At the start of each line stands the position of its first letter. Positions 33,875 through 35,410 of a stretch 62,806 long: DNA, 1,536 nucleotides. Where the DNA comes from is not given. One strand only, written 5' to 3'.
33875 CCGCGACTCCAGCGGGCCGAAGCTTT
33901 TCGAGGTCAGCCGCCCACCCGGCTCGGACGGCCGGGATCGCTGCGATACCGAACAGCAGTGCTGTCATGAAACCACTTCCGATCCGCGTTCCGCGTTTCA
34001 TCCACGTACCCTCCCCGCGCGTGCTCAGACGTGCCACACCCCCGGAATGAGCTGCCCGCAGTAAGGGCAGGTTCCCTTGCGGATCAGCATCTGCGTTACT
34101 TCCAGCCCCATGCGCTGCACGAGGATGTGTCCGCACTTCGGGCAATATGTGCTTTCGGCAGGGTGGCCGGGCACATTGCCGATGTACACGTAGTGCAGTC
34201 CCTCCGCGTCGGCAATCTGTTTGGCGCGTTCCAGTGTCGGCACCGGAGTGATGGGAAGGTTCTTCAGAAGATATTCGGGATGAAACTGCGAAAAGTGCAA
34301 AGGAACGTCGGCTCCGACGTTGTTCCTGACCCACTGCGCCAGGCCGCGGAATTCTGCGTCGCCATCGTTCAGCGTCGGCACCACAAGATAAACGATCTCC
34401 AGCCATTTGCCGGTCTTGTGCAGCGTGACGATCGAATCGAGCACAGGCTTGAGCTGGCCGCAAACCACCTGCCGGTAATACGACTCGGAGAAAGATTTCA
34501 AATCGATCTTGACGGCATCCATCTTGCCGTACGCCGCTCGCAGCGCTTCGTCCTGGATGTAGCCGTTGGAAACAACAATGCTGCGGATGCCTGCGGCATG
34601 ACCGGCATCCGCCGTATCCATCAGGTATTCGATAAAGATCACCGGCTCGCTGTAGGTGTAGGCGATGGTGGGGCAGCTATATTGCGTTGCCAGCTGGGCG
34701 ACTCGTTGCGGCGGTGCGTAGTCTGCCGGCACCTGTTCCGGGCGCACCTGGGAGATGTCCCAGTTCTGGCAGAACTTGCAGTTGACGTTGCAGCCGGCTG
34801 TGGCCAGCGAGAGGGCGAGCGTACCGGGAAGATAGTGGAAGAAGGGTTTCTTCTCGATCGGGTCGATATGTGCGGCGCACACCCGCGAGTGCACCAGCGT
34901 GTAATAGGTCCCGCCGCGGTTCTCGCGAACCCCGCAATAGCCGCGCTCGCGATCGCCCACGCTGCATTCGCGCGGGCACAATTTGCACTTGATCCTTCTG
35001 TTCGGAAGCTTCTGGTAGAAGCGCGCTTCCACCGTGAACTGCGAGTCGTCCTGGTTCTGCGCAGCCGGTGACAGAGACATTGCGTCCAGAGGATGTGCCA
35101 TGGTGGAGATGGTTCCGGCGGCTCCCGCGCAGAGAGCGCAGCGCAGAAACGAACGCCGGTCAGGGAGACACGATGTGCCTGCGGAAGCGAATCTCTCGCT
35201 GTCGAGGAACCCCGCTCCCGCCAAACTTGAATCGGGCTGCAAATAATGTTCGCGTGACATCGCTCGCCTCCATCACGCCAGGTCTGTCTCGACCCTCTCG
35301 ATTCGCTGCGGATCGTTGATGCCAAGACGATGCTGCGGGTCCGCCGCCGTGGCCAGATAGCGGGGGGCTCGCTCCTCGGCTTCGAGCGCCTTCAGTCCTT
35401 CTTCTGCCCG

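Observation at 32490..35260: Radical SAM enzyme with a twin-arginine signal and a Memo-AMMECR1 fusion with a Sec signal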

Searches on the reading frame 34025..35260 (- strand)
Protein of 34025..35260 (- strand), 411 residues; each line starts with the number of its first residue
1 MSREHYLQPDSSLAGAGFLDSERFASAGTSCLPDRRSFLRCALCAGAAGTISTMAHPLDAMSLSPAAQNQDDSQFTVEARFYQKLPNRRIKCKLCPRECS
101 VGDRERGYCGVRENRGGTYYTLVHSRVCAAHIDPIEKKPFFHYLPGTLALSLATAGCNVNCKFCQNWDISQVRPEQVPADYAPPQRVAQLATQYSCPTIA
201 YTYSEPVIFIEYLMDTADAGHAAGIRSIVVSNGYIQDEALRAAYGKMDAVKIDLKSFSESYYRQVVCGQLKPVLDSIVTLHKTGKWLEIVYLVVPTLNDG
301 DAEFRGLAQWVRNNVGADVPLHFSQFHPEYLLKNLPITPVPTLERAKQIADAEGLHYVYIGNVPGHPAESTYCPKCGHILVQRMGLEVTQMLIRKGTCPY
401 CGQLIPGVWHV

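Call 5: search_protein_families(library=ncbifam, proteins=[window:34025-35260:-], max_evalue=0.001)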
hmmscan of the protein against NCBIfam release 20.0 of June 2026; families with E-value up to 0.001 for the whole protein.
window:34025-35260:- (411 aa): 14 families
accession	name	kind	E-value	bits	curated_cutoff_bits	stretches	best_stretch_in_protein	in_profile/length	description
TIGR04337.1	AmmeMemoSam_rS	hypoth_equivalog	1e-115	386.3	220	1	79-410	1-334/349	AmmeMemoRadiSam system radical SAM enzyme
TIGR02493.1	PFLA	equivalog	4.1e-15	55.8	231.75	1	152-313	20-185/235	pyruvate formate-lyase-activating protein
TIGR04041.1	activase_YjjW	hypoth_equivalog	7.7e-14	51.8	250.2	1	208-352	121-264/276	YjjW family glycine radical enzyme activase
TIGR02494.1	PFLE_PFLC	subfamily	5.3e-11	42.3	174.35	1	204-327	132-255/293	glycyl-radical enzyme activating protein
NF008356.0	PRK11145.1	equivalog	8.9e-09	35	375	1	155-313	28-190/246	pyruvate formate lyase 1-activating protein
TIGR04003.1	rSAM_BssD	equivalog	1e-07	31.5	496.45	1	200-313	132-246/314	[benzylsuccinate synthase]-activating enzyme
TIGR02495.1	NrdG2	equivalog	4.9e-07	29.3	131.15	1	145-315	14-184/193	anaerobic ribonucleoside-triphosphate reductase activating protein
NF043069.1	T4HPD_activ_SAM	equivalog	2.3e-06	27.2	425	1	199-313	127-241/299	trans-4-hydroxy-L-proline dehydratase activase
NF048010.1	SfplDhtActHpsHDes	equivalog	6.7e-06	25.1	430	1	204-327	140-264/298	(2S)-3-sulfopropanediol dehydratase activating enzyme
NF038283.1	viperin_w_prok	equivalog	1.9e-05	24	180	1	154-264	9-124/281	viperin family antiviral radical SAM protein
NF033717.2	HPDL_rSAM_activ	equivalog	2.4e-05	23.8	420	0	199-314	134-251/311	4-hydroxyphenylacetate decarboxylase activase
TIGR02666.1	moaA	equivalog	5.8e-05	22.2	284.05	1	154-313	17-182/336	GTP 3',8-cyclase MoaA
NF048008.1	SfplDhtActHpfHKleb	equivalog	6.4e-05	22.4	500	1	201-319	132-250/308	(2S)-3-sulfopropanediol dehydratase activating enzyme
TIGR04084.1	rSAM_AF0577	subfamily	0.00047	19.2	225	1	152-284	2-129/347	TIGR04084 family radical SAM/SPASM domain-containing protein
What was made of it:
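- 34025..35260 (-): AmrS, the AmmeMemoRadiSam radical SAM enzyme (411 aa). Its parts are a Tat-type signal (RR at residues 35-36, hydrophobic region about 39-53, probable cleavage after HPLDA at about residue 60), an N-terminal Cys motif (C92/C95/C99/C109), the radical SAM motif C157-x3-C161-x2-C164, and a C-terminal 4-Cys ribbon. TIGR04337 scores 386 bits (call 5).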

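Call 6: search_protein_families(library=pfam, proteins=[window:34025-35260:-], max_evalue=0.001)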
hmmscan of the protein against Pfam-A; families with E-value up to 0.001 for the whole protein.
window:34025-35260:- (411 aa): 1 family
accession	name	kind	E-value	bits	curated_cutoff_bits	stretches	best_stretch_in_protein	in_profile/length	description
PF04055.27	Radical_SAM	-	7e-14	52.8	29.5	1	154-302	4-159/166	Radical SAM superfamily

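Call 7: find_homologous_proteins(query=window:34025-35260:-, max_evalue=1e-10)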
Query window:34025-35260:- (411 aa): 7998 proteins with E <= 1e-10 among 8000 candidates; the best 120 are listed.
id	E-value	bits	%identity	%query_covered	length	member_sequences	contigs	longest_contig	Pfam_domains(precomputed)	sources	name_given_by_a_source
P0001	3.0e-287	970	100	100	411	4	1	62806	PF04055.28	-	-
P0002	2.6e-235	799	82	100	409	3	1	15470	PF04055.28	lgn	-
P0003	1.3e-225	767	78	100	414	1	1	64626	PF04055.28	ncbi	-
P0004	7.9e-219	745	81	93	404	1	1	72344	PF04055.28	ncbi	ncbi:MAG: AmmeMemoRadiSam system radical SAM enzyme [Terracidiphilus sp.]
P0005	8.3e-219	744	81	93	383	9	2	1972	PF04055.28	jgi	-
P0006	8.5e-219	744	81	93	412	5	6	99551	PF04055.28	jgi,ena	jgi:pyruvate formate lyase activating enzyme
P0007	8.0e-218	741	81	92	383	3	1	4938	PF04055.28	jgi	-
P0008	6.0e-217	738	81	92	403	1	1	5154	PF04055.28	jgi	jgi:pyruvate formate lyase activating enzyme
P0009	7.0e-217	738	81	92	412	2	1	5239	PF04055.28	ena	-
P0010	2.7e-216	736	81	92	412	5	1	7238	PF04055.28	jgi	jgi:pyruvate formate lyase activating enzyme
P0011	1.6e-215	734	79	92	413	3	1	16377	PF04055.28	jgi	jgi:pyruvate formate lyase activating enzyme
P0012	1.8e-215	733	80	92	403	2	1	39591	PF04055.28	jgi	jgi:pyruvate formate lyase activating enzyme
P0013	2.1e-215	733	75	98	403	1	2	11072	PF04055.28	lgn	-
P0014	2.7e-215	733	80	93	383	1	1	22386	PF04055.28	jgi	-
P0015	4.2e-215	732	80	92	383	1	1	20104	PF04055.28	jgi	-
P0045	1.1e-212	724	75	97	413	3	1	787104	PF04055.28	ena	-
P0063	2.0e-211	720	79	92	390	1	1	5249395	PF04055.28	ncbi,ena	-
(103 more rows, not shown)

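Call 17: find_encoding_contigs(protein=P0063, flank=8000, max_places=2)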
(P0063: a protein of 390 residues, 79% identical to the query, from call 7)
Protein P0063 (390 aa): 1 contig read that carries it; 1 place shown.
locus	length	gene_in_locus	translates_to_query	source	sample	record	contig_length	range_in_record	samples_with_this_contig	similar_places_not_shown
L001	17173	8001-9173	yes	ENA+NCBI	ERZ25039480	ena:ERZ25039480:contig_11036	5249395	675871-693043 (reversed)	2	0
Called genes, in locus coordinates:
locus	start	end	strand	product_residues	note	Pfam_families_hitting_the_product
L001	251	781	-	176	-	PF01613:Flavin_Reduct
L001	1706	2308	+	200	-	-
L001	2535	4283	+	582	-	PF00069:Pkinase, PF07714:PK_Tyr_Ser-Thr, PF03109:ABC1 (weak)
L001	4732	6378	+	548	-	PF12801:Fer4_5, PF00037:Fer4, PF12837:Fer4_6 (weak), PF12838:Fer4_7 (weak), PF13187:Fer4_9 (weak), PF12838:Fer4_7 (weak), PF12837:Fer4_6 (weak), PF00037:Fer4 (weak), +7 more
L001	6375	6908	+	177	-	PF20244:DUF6599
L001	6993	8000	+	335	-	PF04015:DUF362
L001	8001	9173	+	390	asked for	PF04055:Radical_SAM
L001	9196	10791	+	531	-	PF01875:Memo, PF02900:LigB (weak), PF01871:AMMECR1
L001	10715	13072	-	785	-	PF01564:Spermine_synth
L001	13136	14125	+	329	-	PF04015:DUF362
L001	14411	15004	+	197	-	-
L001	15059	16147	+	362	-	-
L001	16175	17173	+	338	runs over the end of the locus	PF01408:GFO_IDH_MocA, PF02894:GFO_IDH_MocA_C, PF22725:GFO_IDH_MocA_C3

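Call 18: find_encoding_contigs(protein=P0045, flank=8000, max_places=2)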
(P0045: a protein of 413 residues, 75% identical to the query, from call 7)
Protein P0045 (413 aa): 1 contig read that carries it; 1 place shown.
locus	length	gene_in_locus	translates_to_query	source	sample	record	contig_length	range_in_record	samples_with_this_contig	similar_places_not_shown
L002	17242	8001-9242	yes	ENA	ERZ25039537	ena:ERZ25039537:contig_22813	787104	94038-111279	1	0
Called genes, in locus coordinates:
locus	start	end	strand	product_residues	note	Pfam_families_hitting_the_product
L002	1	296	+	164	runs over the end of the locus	PF13620:CarboxypepD_reg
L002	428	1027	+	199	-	PF01797:Y1_Tnp (weak)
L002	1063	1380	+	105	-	PF25596:CPSase_L_D1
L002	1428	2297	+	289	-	PF02786:CPSase_L_D2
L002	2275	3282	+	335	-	PF02787:CPSase_L_D3, PF25596:CPSase_L_D1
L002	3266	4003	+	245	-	PF02786:CPSase_L_D2, PF15632:ATPgrasp_Ter (weak)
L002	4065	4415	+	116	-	PF02142:MGS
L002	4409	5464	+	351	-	PF00701:DHDPS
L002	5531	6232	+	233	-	PF00027:cNMP_binding, PF13545:HTH_Crp_2, PF00325:Crp (weak)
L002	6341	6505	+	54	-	PF09723:Zn_ribbon_8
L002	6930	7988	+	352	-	PF04015:DUF362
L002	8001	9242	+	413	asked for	PF04055:Radical_SAM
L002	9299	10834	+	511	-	PF01875:Memo, PF01871:AMMECR1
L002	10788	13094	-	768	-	PF01564:Spermine_synth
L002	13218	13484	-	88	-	-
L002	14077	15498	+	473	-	-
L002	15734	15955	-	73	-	PF02577:BFN_dom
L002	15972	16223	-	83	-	PF02577:BFN_dom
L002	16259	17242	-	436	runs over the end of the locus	PF00919:UPF0004, PF04055:Radical_SAM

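Call 19: search_protein_representatives(protein=window:34025-35260:-)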
Query: 411 residues. Proteins with E-value up to 0.001 (for the whole library): 7860; up to 1e-10: 4925; up to 1e-30: 1546. The best 150 are listed.
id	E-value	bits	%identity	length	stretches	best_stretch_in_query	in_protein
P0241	2.3e-141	487.7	81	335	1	44-303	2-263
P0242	2.0e-131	455.0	54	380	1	34-407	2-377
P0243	3.1e-130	451.0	71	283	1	19-295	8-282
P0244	7.5e-119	413.5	49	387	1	71-409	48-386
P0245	2.9e-115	401.7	48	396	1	28-409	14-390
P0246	2.5e-114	398.6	49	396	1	38-409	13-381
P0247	3.7e-114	398.1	49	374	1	35-409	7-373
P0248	7.4e-106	370.7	48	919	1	77-409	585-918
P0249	7.9e-106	370.6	48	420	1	85-409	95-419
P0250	2.0e-104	366.0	73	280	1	34-243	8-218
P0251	9.5e-102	357.2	58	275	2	86-258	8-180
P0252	6.6e-101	354.4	47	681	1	77-409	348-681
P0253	2.9e-100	352.3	70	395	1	27-259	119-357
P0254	1.7e-99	349.8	43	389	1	34-409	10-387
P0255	7.2e-99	347.7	45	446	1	78-409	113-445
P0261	2.2e-95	336.2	45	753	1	78-409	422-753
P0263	4.9e-95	335.1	42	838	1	78-410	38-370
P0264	1.1e-94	333.9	44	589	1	74-410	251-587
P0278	2.8e-92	326.0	46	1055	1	76-409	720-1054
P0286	9.3e-91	321.0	44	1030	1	86-409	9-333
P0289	4.4e-90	318.8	43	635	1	78-409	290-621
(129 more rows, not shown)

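Call 23: find_encoding_contigs(protein=P0245, flank=7000, max_places=2)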
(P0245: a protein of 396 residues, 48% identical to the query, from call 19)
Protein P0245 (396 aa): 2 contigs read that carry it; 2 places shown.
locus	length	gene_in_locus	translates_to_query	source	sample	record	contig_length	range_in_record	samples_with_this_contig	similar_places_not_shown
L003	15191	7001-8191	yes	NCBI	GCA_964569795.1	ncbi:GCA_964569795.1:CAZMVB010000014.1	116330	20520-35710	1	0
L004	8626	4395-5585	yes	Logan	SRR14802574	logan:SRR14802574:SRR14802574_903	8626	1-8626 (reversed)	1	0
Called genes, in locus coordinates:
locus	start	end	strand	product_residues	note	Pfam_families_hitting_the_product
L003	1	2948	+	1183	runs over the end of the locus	PF00890:FAD_binding_2 (weak), PF07992:Pyr_redox_2, PF12831:FAD_oxidored (weak), PF13450:NAD_binding_8 (weak), PF00037:Fer4 (weak), PF07992:Pyr_redox_2, PF12831:FAD_oxidored, PF02662:FlpD, +14 more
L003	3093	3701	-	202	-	PF03886:ABC_trans_aux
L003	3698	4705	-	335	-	PF02470:MlaD, PF28544:Helical_needle (faint)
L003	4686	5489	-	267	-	PF00005:ABC_tran, PF13304:AAA_21 (faint)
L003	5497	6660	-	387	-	PF01740:STAS, PF13466:STAS_2, PF02405:MlaE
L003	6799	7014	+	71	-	-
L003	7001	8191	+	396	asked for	PF04055:Radical_SAM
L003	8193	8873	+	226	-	-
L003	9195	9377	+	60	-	-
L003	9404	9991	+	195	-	PF02525:Flavodoxin_2, PF03358:FMN_red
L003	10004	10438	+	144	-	PF03358:FMN_red (faint), PF12724:Flavodoxin_5 (weak), PF00258:Flavodoxin_1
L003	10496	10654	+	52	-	PF00301:Rubredoxin, PF21349:RUBY_RBDX (faint)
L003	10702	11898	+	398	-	PF00753:Lactamase_B, PF19583:ODP, PF00258:Flavodoxin_1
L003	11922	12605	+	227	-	PF13646:HEAT_2 (faint)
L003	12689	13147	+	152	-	PF02082:Rrf2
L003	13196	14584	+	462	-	PF01654:Cyt_bd_oxida_I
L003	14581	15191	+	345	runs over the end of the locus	PF02322:Cyt_bd_oxida_II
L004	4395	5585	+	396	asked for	PF04055:Radical_SAM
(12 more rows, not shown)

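Call 27: find_related_loci(query=A2, collection=genome_contigs, flank=8000)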
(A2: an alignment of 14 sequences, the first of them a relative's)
Query A2 (411 aa) in genome_contigs; peptide patterns used: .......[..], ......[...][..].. (x = any residue, [..] = any of these).
600 stretches matched a pattern (row limit reached: there are more); 600 encode a relative of the query (tblastn E <= 1e-3); the best 80 are kept; 80 distinct loci.
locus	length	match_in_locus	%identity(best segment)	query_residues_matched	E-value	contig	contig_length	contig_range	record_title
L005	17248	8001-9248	74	1-410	0e+0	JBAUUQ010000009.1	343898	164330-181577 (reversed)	MAG: Terriglobales bacterium isolate MFD05931_ilm_asm_bin20 k127_75414, whole genome shotgun sequence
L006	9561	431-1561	66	34-410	5e-177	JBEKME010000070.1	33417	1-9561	MAG: Terriglobia bacterium isolate SPRUCE 387 SPRUCE_387_70, whole genome shotgun sequence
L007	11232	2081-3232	63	26-409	2e-165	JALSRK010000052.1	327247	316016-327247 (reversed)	MAG: Solibacteraceae bacterium isolate 356-308_metabat1_scaf2bin.066 356-308_scaffold_3_c1, whole genome shotgun sequenc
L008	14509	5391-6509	63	35-409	1e-164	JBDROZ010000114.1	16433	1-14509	MAG: Candidatus Eisenbacteria bacterium isolate MEGAHIT-group-1.985 k141_13155659, whole genome shotgun sequence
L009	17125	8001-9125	66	35-409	6e-171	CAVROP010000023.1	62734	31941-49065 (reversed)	MAG: uncultured Acidobacteriota bacterium isolate MFD03726.bin.1.150 genome assembly, contig: contig_112795, whole genom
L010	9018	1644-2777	55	34-409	4e-146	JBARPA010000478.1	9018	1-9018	MAG: Candidatus Zixiibacteriota bacterium isolate MFD13423_ilm_asm_bin54 k127_237270, whole genome shotgun sequence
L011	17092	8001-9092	53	34-409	6e-139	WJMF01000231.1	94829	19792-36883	MAG: candidate division KSB1 bacterium isolate Bin_298 k141_4030270, whole genome shotgun sequence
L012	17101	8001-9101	52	35-410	4e-138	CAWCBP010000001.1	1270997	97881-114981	MAG: uncultured delta proteobacterium isolate MFD03899.bin.1.233 genome assembly, contig: contig_13312, whole genome sho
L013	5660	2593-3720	53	35-409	4e-139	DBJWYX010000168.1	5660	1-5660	MAG TPA_asm: Candidatus Wunengus sp. YC64 NODE_6114_length_5660_cov_4.853524, whole genome shotgun sequence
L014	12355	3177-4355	50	20-409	5e-134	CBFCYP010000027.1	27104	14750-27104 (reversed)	MAG TPA_asm: uncultured bacterium isolate SRR26215681_binner13_Refined_78 genome assembly, contig: ERZ25073475.710, whol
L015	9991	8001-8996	57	78-409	1e-132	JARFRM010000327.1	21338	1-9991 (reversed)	MAG: Thermoanaerobaculales bacterium isolate MAG_Ve_Sed_50 k141_1988845, whole genome shotgun sequence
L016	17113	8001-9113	55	34-409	3e-132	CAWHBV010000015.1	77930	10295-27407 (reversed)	MAG: uncultured bacterium isolate MFD00905.bin.2.87 genome assembly, contig: contig_45077, whole genome shotgun sequence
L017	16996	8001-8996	57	78-409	7e-132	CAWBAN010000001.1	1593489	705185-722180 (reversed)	MAG: uncultured bacterium isolate MFD02979.bin.1.41 genome assembly, contig: contig_11777, whole genome shotgun sequence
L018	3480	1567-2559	56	79-409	4e-131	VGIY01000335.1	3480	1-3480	MAG: Candidatus Eisenbacteria bacterium isolate M_DeepCast_400m_m2_100 M_DeepCast_400m_m2_100_Ga0194112_10065559, whole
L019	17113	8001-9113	49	28-409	7e-127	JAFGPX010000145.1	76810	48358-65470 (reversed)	MAG: Deltaproteobacteria bacterium isolate Zod_Metabat.714 k87_4907544, whole genome shotgun sequence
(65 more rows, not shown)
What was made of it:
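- Tried and rejected: The narrower alignment A2 worked (call 27).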

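Call 52: search_solved_structures(query=window:34025-35260:-, max_evalue=0.001)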
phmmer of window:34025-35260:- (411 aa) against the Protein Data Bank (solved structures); distinct sequences matched with E-value up to 0.001: 0.

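Call 71: search_protein_families(library=pfam, proteins=[P0264, P0289, P0261, P0248, P0278, P0286, P0263, L003:8193-8873:+], max_evalue=0.001)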
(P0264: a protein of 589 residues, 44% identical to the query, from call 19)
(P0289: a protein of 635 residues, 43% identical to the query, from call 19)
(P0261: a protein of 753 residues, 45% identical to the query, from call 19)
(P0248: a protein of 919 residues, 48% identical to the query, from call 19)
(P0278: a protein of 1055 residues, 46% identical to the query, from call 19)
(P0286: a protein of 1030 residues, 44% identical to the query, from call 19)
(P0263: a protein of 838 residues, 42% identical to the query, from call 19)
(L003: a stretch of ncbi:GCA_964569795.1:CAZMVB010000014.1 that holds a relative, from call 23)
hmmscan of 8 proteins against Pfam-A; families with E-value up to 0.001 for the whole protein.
P0264 (589 aa): 3 families
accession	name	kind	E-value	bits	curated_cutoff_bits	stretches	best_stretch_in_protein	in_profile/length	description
PF04055.27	Radical_SAM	-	4.8e-24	85.8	29.5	1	330-481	3-162/166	Radical SAM superfamily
PF13386.12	DsbD_2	-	1.8e-17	64.4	24.9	1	7-191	1-197/199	Cytochrome C biogenesis protein transmembrane region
PF13353.11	Fer4_12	-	7.6e-05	23.5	22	1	331-426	12-111/137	4Fe-4S single cluster domain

P0289 (635 aa): 2 families
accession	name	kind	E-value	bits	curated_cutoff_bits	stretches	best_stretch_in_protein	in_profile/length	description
PF04055.27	Radical_SAM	-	1.8e-16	61.2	29.5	1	366-513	4-158/166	Radical SAM superfamily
PF13386.12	DsbD_2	-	4.3e-16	59.8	24.9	1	9-193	3-198/199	Cytochrome C biogenesis protein transmembrane region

P0261 (753 aa): 4 families
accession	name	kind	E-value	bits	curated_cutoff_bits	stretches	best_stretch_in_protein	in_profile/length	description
PF04055.27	Radical_SAM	-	3.6e-20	73.2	29.5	1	498-646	4-160/166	Radical SAM superfamily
PF04205.19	FMN_bind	-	8.1e-13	49.3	22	1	88-165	1-75/77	FMN-binding domain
PF12801.12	Fer4_5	-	5.1e-12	46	22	2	251-285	8-42/48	4Fe-4S binding domain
PF13353.11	Fer4_12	-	5.2e-05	24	22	1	490-585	5-99/137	4Fe-4S single cluster domain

P0248 (919 aa): 3 families
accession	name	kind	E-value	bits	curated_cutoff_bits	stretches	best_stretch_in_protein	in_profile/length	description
PF04055.27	Radical_SAM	-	4.1e-20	73.1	29.5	1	661-812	3-162/166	Radical SAM superfamily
PF07494.17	Reg_prop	-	2.1e-11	43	20.4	0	285-306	1-23/24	Two component regulator propeller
PF21544.3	PorZ_N_b_propeller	-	4.6e-06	27.4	27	0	60-127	76-137/154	TSS9, PorZ, N-terminal beta-propeller domain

P0278 (1055 aa): 4 families
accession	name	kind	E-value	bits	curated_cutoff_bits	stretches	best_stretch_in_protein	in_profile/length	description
PF04055.27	Radical_SAM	-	6.6e-22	78.9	29.5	1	797-949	3-163/166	Radical SAM superfamily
PF12801.12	Fer4_5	-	3.8e-19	68.8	22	2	456-497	2-43/48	4Fe-4S binding domain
PF13386.12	DsbD_2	-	6e-17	62.6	24.9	1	9-209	3-197/199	Cytochrome C biogenesis protein transmembrane region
PF04205.19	FMN_bind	-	3e-10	41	22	1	286-367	1-76/77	FMN-binding domain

P0286 (1030 aa): 3 families
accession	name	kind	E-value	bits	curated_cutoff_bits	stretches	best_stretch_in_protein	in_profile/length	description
PF01875.22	Memo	-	1.1e-52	179.3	27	1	764-1028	2-269/269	Memo-like protein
PF01871.22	AMMECR1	-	1.4e-35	122.7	25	1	424-570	26-165/168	AMMECR1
PF04055.27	Radical_SAM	-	4.7e-15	56.6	29.5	1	77-229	4-163/166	Radical SAM superfamily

P0263 (838 aa): 4 families
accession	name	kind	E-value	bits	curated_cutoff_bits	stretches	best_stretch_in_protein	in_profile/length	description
PF01875.22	Memo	-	7e-61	206.2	27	1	376-646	1-269/269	Memo-like protein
PF01871.22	AMMECR1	-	9.5e-56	188.3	25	1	667-835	1-168/168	AMMECR1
PF04055.27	Radical_SAM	-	6.6e-25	88.6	29.5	1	115-270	5-165/166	Radical SAM superfamily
PF13353.11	Fer4_12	-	1.4e-05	25.8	22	1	114-214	12-113/137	4Fe-4S single cluster domain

L003:8193-8873:+ (226 aa): 0 families

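Call 86: predict_structure(alignment_id=A4)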
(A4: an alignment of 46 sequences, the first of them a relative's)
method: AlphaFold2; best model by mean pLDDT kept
length: 411 residues; sequences in the alignment: 46
mean_pLDDT: 88.1   pTM: 0.82
mean pLDDT of the five models: 88.1, 87.2, 86.7, 86.7, 86.5
residues with pLDDT >= 90: 332; 70-90: 15; 50-70: 11; < 50: 53
segments of 3 or more residues with pLDDT < 50: 1-31, 47-68
pLDDT, mean of each block of 10 residues (from residue 1): 35 35 37 67 55 37 46 93 98 98 97 98 98 97 98 96 94 93 98 98 97 99 98 98 98 98 97 98 97 98 99 98 96 96 99 99 95 98 94 96 97 74
secondary structure, 60 per line:
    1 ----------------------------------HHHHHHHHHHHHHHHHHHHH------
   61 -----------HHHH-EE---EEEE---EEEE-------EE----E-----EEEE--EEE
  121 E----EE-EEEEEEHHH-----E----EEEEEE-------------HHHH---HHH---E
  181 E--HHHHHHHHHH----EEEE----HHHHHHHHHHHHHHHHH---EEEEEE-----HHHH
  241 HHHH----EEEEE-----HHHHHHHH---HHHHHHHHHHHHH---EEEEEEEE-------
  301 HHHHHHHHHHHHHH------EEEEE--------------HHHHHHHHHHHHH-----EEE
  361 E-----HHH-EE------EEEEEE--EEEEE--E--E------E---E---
elements in order: H35-54 H72-75 E82-85 E89-92 E112-115 E118-121 E129-134 E148-153 H167-170 H184-193 E198-201 H206-222 E226-231 H237-244 E249-253 H259-266 H270-282 E286-293 H301-314 E321-325 H340-352 E358-361 E379-384 E387-391
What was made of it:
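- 34025..35260 (-): In the AlphaFold model the core (residues 70-411) has pLDDT above 93, and residues 1-68 are disordered apart from a lone helix at 35-54 (call 86).
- AlphaFold does not pack residues 1-68 into the fold (call 86).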
